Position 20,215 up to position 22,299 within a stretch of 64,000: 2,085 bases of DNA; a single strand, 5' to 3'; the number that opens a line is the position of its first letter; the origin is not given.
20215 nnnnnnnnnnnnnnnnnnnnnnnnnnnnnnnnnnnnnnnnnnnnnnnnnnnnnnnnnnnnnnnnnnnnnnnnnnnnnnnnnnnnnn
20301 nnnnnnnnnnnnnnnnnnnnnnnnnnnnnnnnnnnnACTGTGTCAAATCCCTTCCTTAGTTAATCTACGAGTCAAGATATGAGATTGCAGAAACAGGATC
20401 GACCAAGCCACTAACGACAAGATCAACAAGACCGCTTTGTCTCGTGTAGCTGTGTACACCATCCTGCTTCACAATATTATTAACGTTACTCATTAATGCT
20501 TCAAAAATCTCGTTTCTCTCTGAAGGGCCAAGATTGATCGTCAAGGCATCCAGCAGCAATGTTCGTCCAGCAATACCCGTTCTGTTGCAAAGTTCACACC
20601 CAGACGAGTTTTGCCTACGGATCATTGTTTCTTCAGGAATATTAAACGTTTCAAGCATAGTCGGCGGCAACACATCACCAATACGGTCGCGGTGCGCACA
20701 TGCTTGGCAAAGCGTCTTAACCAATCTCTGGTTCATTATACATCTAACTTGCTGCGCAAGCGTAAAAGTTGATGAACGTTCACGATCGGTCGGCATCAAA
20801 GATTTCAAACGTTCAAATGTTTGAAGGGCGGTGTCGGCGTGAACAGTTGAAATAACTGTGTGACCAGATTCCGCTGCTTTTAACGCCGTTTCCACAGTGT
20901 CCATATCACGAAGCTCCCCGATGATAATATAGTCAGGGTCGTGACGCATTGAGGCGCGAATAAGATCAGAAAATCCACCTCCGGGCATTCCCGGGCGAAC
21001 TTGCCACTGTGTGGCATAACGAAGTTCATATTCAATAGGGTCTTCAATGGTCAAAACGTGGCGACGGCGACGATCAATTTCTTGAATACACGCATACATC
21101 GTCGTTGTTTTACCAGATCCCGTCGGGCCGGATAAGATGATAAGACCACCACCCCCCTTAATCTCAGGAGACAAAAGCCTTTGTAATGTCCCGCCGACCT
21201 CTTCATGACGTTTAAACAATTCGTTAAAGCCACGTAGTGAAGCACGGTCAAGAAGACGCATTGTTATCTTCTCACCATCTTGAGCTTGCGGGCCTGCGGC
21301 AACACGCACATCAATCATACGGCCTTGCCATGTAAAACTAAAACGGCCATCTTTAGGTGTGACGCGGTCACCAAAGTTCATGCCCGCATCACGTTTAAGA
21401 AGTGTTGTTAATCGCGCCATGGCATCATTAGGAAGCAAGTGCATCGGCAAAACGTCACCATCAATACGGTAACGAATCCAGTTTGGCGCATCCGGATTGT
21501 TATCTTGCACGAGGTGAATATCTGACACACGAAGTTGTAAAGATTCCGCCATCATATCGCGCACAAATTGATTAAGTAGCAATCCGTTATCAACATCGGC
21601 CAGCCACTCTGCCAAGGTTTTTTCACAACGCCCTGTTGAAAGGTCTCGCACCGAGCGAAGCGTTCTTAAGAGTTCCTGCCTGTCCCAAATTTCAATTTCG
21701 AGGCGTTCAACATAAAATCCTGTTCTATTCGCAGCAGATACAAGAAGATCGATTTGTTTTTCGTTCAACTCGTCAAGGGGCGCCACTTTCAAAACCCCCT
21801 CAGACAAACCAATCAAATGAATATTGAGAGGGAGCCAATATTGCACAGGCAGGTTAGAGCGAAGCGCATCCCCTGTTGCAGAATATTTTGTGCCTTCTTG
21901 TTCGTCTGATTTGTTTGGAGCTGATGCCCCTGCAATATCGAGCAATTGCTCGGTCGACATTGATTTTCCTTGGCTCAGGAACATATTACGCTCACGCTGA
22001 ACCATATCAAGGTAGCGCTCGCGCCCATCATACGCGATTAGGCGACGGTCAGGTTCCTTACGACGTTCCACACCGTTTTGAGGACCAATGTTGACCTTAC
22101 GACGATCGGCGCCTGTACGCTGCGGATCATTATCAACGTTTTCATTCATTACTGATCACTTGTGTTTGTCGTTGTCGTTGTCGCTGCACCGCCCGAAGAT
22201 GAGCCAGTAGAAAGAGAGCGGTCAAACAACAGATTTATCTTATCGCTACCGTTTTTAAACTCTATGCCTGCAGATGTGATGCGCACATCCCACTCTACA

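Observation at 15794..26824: Compact, mosaic type IV filament (T4P/T2SS-like) locus that does not fit a canonical class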

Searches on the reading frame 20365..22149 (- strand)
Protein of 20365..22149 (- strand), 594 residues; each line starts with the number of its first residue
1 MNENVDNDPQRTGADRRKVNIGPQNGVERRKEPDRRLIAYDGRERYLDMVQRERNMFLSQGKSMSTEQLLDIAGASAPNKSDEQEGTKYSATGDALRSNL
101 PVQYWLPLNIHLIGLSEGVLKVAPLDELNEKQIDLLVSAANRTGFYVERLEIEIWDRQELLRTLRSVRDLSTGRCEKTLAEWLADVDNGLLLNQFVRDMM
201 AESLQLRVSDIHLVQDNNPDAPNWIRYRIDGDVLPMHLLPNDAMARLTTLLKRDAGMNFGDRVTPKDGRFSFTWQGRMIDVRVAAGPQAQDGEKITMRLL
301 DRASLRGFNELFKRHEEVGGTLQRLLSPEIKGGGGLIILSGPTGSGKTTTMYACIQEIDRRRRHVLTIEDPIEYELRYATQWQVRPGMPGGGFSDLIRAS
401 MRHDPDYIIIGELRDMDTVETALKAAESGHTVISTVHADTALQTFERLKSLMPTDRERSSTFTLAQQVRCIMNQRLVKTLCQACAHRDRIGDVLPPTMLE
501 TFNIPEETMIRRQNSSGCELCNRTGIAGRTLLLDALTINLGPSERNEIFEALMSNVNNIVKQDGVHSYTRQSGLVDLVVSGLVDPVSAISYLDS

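Call 3: search_protein_families(library=pfam, proteins=[window:20365-22149:-], max_evalue=0.1)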
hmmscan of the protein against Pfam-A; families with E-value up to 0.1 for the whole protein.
window:20365-22149:- (594 aa): 16 families
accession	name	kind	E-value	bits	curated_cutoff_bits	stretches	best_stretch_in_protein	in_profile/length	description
PF00437.27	T2SSE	-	4.3e-76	256.4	24.9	1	192-540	8-324/370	Type II/IV secretion system protein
PF13191.12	AAA_16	-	4e-05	24.6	32.6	1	320-368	10-58/167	AAA ATPase domain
PF25199.1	nSTAND_NTPase5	-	8.6e-05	22.8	34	1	317-374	24-82/145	Novel STAND NTPase 5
PF13401.12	AAA_22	-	0.00095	19.9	27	1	333-371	4-42/130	AAA domain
PF13173.12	AAA_14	-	0.0014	19.1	27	1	336-425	4-83/129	AAA domain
PF04851.21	ResIII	-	0.0029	18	22.5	1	337-370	26-61/164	Type III restriction enzyme, res subunit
PF05510.18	Sarcoglycan_2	-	0.015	15.7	24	0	116-154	55-93/95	Sarcoglycan alpha/epsilon N-terminal domain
PF00270.35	DEAD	-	0.017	15.3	26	0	323-362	4-43/167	DEAD/DEAH box helicase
PF06414.18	Zeta_toxin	-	0.019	14.8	22.3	1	336-369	18-51/199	Zeta toxin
PF16796.11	Microtub_bd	-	0.027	14.8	27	1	325-381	82-140/155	Microtubule binding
PF03029.23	ATP_bind_1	-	0.028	14.6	27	1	340-385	2-48/240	Conserved hypothetical ATP binding protein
PF00004.35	AAA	-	0.032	15.1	21.2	1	337-360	1-24/131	ATPase family associated with various cellular activities (AAA)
PF20720.3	nSTAND3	-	0.044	13.9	27.2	1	336-375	19-58/155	Novel STAND NTPase 3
PF13555.12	AAA_29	-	0.045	14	27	0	334-353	23-41/61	P-loop containing region of AAA domain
PF13476.12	AAA_23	-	0.055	14.5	27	0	333-353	18-38/201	AAA domain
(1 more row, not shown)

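Call 4: search_protein_families(library=ncbifam, proteins=[window:20365-22149:-], max_evalue=0.1)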
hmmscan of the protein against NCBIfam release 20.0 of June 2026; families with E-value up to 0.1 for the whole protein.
window:20365-22149:- (594 aa): 26 families (the best 25 are shown)
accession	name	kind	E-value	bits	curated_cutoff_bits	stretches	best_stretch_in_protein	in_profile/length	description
TIGR02538.1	type_IV_pilB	equivalog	1.5e-66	225.2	675.65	1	192-583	181-546/564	type IV-A pilus assembly ATPase PilB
TIGR02533.1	type_II_gspE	equivalog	1.1e-65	222.2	630.25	1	176-539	93-436/486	type II secretion system ATPase GspE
NF007755.0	PRK10436.1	equivalog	2.8e-65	220.8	617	1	115-567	24-436/465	type II secretion system protein GspE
NF053534.1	T4PilAsmATPsTfpB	equivalog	9.7e-59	199.2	850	1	203-567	212-559/584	type IV pilus assembly ATPase TfpB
NF041000.1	ATPase_ComGA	equivalog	5.4e-56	189.5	300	1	198-478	2-266/267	competence type IV pilus ATPase ComGA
TIGR01420.1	pilT_fam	subfamily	2.2e-45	155.4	319.1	1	197-479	3-270/343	PilT/PilU family type 4a pilus ATPase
TIGR02525.1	plasmid_TraJ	equivalog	2.3e-26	92.7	368.3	1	335-479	150-300/372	plasmid transfer ATPase TraJ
TIGR02788.1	VirB11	equivalog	8.1e-20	71.1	249.95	1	337-456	147-270/308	P-type DNA transfer ATPase VirB11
TIGR02524.1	dot_icm_DotB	equivalog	2.5e-19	69.7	463.3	1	334-480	134-288/358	Dot/Icm type IV secretion system ATPase DotB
TIGR02782.1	TrbB_P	equivalog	1.4e-17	64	304.55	1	337-470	139-274/303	P-type conjugative transfer ATPase TrbB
NF058587.1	archaellum_moto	equivalog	6.5e-17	61.5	550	1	337-449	278-394/527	archaellum flagellar ATPase motor FlaI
TIGR03819.1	heli_sec_ATPase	hypoth_equivalog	3.2e-15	56.1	373.15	1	241-451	93-300/340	TadA family conjugal transfer-associated ATPase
NF053672.1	bindosome_BasE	exception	7.4e-15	54.7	1000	1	337-453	273-393/512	bindosome assembly system ATPase subunit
NF010425.0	PRK13851.1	equivalog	1.4e-13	50.4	461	1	336-455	164-287/344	type IV secretion system protein VirB11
NF010475.0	PRK13900.1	equivalog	2.6e-13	49.8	389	1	337-451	163-282/333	type IV secretion system ATPase VirB11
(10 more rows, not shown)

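Call 5: find_related_loci(query=window:20365-22149:-, collection=genome_contigs, flank=10000)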
Query window:20365-22149:- (594 aa) in genome_contigs; peptide patterns used: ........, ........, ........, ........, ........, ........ (x = any residue, [..] = any of these).
258 stretches matched a pattern; 224 encode a relative of the query (tblastn E <= 1e-3); the best 80 are kept; 80 distinct loci.
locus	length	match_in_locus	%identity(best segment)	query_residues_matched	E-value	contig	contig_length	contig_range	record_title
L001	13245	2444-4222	84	1-593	0e+0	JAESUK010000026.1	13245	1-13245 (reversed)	MAG: Alphaproteobacteria bacterium isolate NORP339 CoAssembly_371398, whole genome shotgun sequence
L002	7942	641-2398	84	8-593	0e+0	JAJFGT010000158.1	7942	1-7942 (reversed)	MAG: Alphaproteobacteria bacterium isolate OFTM283 OFTM283_157, whole genome shotgun sequence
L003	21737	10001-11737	73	16-593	0e+0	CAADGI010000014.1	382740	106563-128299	uncultured Alphaproteobacteria bacterium isolate PRO1.fa.gz genome assembly, contig: k127_714586, whole genome shotgun s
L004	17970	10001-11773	72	1-593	0e+0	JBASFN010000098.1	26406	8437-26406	MAG: Alphaproteobacteria bacterium isolate MFD03500_ilm_asm_bin21 k127_97947, whole genome shotgun sequence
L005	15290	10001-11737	72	16-593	0e+0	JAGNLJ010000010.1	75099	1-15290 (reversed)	MAG: Alphaproteobacteria bacterium isolate Go_SlAct_bin_278 Go_SlAct_939_length_75099_cov_8.780065, whole genome shotgun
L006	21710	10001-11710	75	23-593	0e+0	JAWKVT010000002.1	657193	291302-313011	MAG: Alphaproteobacteria bacterium isolate AC1.162 AC1.162.fa-2, whole genome shotgun sequence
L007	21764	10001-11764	73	2-593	0e+0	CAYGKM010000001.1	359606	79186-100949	MAG TPA_asm: uncultured Micavibrio sp. isolate ERP117304_co1_138 genome assembly, contig: NODE_22_length_359606_cov_38.4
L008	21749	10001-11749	72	15-593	0e+0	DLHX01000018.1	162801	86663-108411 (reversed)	MAG TPA_asm: Micavibrio sp. UBA7657 UBA7657_contig_742, whole genome shotgun sequence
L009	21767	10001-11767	72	4-593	0e+0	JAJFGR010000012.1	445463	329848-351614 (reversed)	MAG: Alphaproteobacteria bacterium isolate OFTM95 OFTM95_11, whole genome shotgun sequence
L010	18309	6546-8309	73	11-594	0e+0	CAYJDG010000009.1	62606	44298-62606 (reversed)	MAG TPA_asm: uncultured Pseudobdellovibrionaceae bacterium isolate ERP123247_co1_84 genome assembly, contig: NODE_215_le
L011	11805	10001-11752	73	15-594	0e+0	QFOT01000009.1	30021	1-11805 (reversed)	MAG: Micavibrio aeruginosavorus isolate S2_006_000_R2_64 S2_006_000_R2_scaffold_1444, whole genome shotgun sequence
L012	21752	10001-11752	73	15-594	0e+0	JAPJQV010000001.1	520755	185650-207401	MAG: Micavibrio sp. isolate RAGGC_293 NODE_2_length_520755_cov_15.719311, whole genome shotgun sequence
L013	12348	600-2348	73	15-594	0e+0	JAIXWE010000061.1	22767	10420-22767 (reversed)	MAG: Alphaproteobacteria bacterium isolate D4_MAG_00008 pond_D4_MAG_00008_000000000057, whole genome shotgun sequence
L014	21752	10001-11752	76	11-594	0e+0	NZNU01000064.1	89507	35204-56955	MAG: Micavibrio sp. isolate EAC75 4354, whole genome shotgun sequence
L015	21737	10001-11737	75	15-593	0e+0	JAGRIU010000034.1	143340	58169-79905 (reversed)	MAG: Alphaproteobacteria bacterium isolate HKST-UBA23 k127_2088373, whole genome shotgun sequence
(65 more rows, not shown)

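Call 32: search_solved_structures(query=window:20365-22149:-, max_evalue=1e-10)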
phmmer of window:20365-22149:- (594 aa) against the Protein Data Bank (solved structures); distinct sequences matched with E-value up to 1e-10: 28.
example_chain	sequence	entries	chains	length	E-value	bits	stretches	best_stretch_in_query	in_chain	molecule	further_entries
4pht_A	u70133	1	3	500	5e-51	177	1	179-539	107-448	General secretory pathway protein E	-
1p9r_A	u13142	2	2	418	3.3e-50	174.3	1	191-539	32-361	General secretion pathway protein E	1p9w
4kss_A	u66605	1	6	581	9e-50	172.9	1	192-539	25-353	Type II secretion system protein E, hemolysin-coregulated protein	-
4ksr_A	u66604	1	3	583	9e-50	172.9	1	192-539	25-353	Type II secretion system protein E, Hemolysin-coregulated protein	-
5oiu_A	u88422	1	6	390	1.8e-45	158.7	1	193-566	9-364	Type IV pilus assembly protein PilF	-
5it5_F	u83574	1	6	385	2.4e-45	158.3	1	193-566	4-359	ATP binding motif-containing protein PilF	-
6ejf_A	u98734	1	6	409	2.8e-45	158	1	193-566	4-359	Type IV pilus assembly protein PilF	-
6f8l_G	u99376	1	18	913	6.6e-45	156.8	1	192-566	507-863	Type IV pilus assembly protein PilF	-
5zfr_A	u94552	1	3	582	8.8e-43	149.8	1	196-536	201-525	Type IV pilus biogenesis ATPase PilB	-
6olj_C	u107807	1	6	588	2.9e-42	148.1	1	196-536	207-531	Type IV pilus biogenesis ATPase PilB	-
5tsg_B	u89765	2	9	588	4.8e-42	147.4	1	196-536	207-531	Type IV pilus biogenesis ATPase PilB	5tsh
3jc8_Ba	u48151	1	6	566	1.7e-41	145.6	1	194-536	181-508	Type IV-A pilus assembly ATPase PilB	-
2eyu_A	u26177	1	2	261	4.8e-33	117.7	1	335-480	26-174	twitching motility protein PilT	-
2gsz_A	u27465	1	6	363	6.1e-33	117.3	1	335-479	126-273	twitching motility protein PilT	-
2ewv_A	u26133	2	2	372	6.1e-33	117.3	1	335-479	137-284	twitching motility protein PilT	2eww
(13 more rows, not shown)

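Call 44: search_protein_representatives(protein=window:20365-22149:-)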
Query: 594 residues. Proteins with E-value up to 0.001 (for the whole library): 41276; up to 1e-10: 25265; up to 1e-30: 7978. The best 150 are listed.
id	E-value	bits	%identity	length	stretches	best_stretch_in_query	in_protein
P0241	3.5e-284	960.0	72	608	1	11-593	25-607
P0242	5.1e-150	517.1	42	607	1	11-591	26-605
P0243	1.8e-140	485.6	42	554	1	44-591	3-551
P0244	9.2e-121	420.5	80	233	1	246-478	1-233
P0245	8.2e-103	361.3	70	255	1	35-272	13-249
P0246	1.0e-99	351.0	69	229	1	366-593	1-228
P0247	2.2e-99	350.0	38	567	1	44-585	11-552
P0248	7.2e-99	348.3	40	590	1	93-593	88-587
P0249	3.5e-97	342.7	38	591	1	46-568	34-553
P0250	1.2e-96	340.9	37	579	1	86-590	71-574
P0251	5.0e-96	338.9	38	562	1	79-593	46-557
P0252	3.0e-95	336.3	37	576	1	47-591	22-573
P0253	4.1e-93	329.2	35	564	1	45-591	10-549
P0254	1.0e-91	324.6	36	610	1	36-589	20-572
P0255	3.0e-88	313.2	37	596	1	76-587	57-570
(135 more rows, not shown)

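Call 45: list_cluster_members(proteins=[P0242, P0243, P0247, P0248, P0249, P0250, P0251, P0252, P0253, P0254])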
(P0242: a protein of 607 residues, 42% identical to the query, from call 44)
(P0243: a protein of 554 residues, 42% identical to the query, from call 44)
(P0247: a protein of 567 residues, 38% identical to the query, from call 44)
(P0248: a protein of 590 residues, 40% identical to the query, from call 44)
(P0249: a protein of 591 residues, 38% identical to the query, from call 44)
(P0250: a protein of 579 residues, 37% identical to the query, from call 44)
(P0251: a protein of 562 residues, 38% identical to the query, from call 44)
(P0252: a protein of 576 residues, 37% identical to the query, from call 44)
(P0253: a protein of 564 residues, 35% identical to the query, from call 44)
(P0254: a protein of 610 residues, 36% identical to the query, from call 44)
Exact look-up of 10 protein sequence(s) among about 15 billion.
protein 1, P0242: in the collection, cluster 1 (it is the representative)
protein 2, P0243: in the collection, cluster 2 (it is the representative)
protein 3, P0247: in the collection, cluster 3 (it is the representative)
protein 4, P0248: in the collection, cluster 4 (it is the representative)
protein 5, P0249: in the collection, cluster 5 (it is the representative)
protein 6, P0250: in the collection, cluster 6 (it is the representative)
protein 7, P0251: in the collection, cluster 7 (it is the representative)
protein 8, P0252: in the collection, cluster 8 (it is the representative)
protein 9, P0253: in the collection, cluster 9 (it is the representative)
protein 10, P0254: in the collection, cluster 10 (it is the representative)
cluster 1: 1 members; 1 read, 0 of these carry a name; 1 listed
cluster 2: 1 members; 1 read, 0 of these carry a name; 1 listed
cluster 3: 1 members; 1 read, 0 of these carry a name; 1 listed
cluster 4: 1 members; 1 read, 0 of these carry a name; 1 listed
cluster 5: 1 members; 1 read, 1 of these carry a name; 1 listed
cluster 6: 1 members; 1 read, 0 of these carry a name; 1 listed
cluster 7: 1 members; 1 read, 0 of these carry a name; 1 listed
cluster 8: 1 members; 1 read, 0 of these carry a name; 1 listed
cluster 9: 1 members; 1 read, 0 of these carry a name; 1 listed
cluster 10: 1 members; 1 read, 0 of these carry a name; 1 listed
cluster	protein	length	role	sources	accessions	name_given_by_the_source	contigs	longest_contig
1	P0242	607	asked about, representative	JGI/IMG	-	-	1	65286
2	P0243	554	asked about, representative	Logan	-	-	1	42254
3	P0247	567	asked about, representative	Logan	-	-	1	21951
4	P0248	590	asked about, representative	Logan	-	-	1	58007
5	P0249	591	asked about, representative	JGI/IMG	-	type II secretory ATPase GspE/PulE/Tfp pilus assembly ATPase PilB-like protein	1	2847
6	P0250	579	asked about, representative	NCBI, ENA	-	-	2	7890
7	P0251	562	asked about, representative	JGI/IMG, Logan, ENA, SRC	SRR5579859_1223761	-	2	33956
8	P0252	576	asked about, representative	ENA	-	-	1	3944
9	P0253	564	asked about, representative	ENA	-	-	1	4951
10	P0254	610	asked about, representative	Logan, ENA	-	-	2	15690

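Call 46: find_encoding_contigs(protein=P0242, flank=10000, max_places=2)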
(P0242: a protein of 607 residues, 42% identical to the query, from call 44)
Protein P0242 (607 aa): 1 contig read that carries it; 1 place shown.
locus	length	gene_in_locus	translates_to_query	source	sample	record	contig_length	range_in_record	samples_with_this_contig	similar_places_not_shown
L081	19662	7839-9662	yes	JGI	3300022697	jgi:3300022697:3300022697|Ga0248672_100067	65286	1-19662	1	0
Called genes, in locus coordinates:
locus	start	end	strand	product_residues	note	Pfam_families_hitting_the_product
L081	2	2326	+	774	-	?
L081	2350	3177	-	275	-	PF03167:UDG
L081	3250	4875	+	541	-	PF00890:FAD_binding_2 (weak), PF01266:DAO (faint), PF01946:Thi4, PF07992:Pyr_redox_2 (weak), PF13450:NAD_binding_8 (weak), PF21162:ETFQO_UQ-bd, PF05187:Fer4_ETF_QO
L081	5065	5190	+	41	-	-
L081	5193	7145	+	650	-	PF00263:Secretin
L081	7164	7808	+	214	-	-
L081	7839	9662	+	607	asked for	PF00437:T2SSE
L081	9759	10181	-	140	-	PF06262:Zincin_1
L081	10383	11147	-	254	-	PF00106:adh_short, PF08659:KR (weak), PF13561:adh_short_C2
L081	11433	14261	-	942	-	-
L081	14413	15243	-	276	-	PF00702:Hydrolase (faint), PF13344:Hydrolase_6, PF13242:Hydrolase_like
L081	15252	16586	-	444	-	PF00563:EAL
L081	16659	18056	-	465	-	PF14821:Thr_synth_N, PF00291:PALP, PF24857:THR4_C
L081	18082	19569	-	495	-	PF02074:Peptidase_M32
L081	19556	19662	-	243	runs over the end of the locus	PF02104:SURF1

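Call 47: find_encoding_contigs(protein=P0243, flank=10000, max_places=1)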
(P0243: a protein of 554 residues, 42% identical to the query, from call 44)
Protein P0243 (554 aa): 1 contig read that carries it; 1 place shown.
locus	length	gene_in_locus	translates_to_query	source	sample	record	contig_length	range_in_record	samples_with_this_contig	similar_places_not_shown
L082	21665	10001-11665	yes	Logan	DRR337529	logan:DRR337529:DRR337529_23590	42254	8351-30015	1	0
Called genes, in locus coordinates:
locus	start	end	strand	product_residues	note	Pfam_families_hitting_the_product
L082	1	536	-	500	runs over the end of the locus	PF21722:Gly_rich_2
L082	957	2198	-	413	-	PF08281:Sigma70_r4_2 (faint), PF00145:DNA_methylase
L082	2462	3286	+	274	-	-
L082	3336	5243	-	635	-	PF00773:RNB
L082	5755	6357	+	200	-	-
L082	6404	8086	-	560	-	PF00263:Secretin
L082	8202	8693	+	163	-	PF01478:Peptidase_A24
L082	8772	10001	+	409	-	-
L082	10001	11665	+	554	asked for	PF00437:T2SSE, PF13191:AAA_16 (weak)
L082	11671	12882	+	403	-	PF00482:T2SSF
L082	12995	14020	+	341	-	-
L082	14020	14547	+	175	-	-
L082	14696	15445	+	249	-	-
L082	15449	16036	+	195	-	-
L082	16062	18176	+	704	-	PF13884:Peptidase_S74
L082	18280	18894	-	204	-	-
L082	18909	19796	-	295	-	PF13730:HTH_36 (weak)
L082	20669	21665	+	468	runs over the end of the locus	-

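Call 48: find_encoding_contigs(protein=P0248, flank=10000, max_places=1)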
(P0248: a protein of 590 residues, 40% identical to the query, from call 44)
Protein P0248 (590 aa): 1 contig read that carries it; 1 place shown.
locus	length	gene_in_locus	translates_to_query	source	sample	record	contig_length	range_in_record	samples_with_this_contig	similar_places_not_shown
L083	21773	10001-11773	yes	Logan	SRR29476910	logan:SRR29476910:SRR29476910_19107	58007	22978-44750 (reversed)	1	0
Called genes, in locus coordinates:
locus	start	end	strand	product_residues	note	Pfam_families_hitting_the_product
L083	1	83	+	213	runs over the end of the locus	PF04956:TrbC (weak)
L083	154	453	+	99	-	-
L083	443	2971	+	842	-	PF27097:VirB4_TrbE_N, PF03135:CagE_TrbE_VirB, PF19044:P-loop_TraG (faint)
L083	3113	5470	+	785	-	-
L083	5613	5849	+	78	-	-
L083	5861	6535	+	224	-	PF04335:VirB8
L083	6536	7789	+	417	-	PF03524:CagX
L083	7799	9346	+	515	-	PF00263:Secretin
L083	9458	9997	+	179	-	-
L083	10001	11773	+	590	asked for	PF05157:MshEN (weak), PF00437:T2SSE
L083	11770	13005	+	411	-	PF00482:T2SSF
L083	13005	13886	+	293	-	-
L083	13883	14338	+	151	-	-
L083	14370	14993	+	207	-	-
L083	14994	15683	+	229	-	-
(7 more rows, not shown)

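Call 49: find_encoding_contigs(protein=P0247, flank=10000, max_places=1)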
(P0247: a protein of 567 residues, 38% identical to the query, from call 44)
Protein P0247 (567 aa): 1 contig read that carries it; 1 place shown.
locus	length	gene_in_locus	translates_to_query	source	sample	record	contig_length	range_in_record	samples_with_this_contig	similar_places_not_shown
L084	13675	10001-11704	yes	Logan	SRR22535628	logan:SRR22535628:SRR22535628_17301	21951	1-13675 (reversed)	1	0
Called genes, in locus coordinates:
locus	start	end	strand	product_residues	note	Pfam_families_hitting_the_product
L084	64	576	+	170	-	PF06347:SH3_4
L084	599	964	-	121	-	-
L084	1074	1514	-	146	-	-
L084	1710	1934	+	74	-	-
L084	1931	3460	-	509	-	PF08843:AbiEii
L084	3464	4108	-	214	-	PF13338:AbiEi_4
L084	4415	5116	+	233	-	-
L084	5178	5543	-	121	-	-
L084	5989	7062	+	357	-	PF03150:CCP_MauG, PF00034:Cytochrom_C (weak)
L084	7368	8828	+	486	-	PF00263:Secretin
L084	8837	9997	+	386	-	-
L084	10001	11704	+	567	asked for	PF00437:T2SSE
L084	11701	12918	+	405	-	PF00482:T2SSF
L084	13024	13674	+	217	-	?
